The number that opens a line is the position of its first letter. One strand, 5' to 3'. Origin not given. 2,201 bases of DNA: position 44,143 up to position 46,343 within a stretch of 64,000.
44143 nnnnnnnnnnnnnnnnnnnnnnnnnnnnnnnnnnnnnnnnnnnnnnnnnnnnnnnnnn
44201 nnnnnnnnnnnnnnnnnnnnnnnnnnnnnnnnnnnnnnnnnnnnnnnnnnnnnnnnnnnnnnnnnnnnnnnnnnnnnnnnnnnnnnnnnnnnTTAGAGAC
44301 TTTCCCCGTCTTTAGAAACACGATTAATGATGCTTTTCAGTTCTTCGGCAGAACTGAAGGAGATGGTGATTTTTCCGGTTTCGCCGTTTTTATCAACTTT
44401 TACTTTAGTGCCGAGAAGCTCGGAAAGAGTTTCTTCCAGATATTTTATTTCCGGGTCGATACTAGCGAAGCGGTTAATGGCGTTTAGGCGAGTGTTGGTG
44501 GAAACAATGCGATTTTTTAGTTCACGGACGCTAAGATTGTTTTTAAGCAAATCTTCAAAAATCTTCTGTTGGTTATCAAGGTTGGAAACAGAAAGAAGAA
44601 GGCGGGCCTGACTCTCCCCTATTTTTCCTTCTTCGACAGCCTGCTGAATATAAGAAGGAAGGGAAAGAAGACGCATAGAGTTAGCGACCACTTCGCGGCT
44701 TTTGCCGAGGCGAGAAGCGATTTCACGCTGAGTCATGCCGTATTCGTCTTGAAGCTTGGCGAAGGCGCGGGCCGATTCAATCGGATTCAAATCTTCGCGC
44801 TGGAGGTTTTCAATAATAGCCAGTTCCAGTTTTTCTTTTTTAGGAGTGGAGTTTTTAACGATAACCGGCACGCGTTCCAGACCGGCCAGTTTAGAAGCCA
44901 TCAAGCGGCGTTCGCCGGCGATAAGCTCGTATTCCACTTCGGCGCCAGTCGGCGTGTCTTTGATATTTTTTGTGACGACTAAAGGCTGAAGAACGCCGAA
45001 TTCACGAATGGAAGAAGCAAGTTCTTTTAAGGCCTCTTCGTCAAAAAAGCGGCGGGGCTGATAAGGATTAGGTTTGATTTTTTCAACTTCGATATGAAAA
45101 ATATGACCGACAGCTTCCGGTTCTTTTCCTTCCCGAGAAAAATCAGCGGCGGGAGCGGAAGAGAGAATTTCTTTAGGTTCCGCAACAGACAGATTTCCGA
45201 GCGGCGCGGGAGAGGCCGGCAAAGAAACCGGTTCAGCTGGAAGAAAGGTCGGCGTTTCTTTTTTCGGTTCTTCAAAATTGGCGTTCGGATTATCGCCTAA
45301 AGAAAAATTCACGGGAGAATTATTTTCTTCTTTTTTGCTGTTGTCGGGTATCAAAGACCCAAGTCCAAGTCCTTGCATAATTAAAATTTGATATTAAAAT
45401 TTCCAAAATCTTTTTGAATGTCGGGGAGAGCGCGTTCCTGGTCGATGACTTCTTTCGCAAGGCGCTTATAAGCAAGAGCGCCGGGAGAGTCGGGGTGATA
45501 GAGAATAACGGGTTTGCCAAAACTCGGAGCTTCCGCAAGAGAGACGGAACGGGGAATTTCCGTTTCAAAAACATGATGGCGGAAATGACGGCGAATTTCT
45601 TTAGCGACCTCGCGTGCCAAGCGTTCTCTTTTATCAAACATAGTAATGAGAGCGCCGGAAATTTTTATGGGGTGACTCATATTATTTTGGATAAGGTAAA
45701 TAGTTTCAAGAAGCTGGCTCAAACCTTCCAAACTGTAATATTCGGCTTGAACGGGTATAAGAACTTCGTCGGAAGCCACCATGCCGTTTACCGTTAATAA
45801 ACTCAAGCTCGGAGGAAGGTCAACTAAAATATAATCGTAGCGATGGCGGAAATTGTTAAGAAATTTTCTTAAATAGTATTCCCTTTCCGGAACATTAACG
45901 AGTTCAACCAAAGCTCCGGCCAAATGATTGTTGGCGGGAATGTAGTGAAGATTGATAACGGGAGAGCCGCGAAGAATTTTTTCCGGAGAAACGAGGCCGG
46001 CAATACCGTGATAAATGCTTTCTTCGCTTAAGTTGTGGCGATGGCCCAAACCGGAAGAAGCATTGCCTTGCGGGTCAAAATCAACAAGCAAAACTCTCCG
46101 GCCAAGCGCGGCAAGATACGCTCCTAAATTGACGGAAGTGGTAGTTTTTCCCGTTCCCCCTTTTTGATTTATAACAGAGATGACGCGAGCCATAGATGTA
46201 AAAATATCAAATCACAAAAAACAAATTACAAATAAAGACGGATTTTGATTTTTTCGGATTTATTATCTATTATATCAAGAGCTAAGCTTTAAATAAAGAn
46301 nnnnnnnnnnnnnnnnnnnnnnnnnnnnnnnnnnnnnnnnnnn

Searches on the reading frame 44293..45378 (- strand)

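Call 37: search_protein_families(library=pfam, proteins=[window:44293-45378:-], max_evalue=0.001)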
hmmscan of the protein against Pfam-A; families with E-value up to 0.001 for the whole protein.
window:44293-45378:- (361 aa): 4 families
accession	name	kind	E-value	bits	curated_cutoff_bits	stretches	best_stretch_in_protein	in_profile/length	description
PF17762.8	HTH_ParB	-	1e-32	112.8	22.6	1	195-293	1-99/102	ParB HTH domain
PF02195.25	ParB_N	-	1.9e-29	102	26.3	1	93-193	3-95/95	ParB N-terminal domain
PF23552.2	ParB_C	-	1e-12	47.7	23.8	1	308-354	2-49/50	ParB dimerisation domain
PF08535.16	KorB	-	6.8e-05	23.2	22.3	1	214-252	3-41/89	KorB domain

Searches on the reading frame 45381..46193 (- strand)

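Call 37: search_protein_families(library=pfam, proteins=[window:45381-46193:-], max_evalue=0.001)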
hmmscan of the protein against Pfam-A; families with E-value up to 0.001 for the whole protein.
window:45381-46193:- (270 aa): 8 families
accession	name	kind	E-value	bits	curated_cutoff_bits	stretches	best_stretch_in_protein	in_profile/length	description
PF13614.12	AAA_31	-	1.1e-57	195.3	27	1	3-177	2-176/177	AAA domain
PF01656.29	CbiA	-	2.8e-28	98.8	25.4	1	5-229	1-125/125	CobQ/CobB/MinD/ParA nucleotide binding domain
PF10609.15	ParA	-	1.8e-12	47.6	27.1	1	3-249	4-245/246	NUBPL iron-transfer P-loop NTPase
PF06564.18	CBP_BcsQ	-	3.6e-12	46.7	21.3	1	7-247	6-231/234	Cellulose biosynthesis protein BcsQ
PF00142.24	Fer4_NifH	-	2.9e-10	40.5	25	1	8-47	5-44/271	4Fe-4S iron sulfur cluster binding proteins, NifH/frxC family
PF09140.17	MipZ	-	8.9e-09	35.5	20.7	1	4-42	2-40/262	ATPase MipZ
PF02374.21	ArsA_ATPase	-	3e-06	27.1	24.3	1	8-46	6-44/305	Anion-transporting ATPase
PF07015.17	VirC1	-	0.00084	19.2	24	0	4-40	3-39/231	VirC1 protein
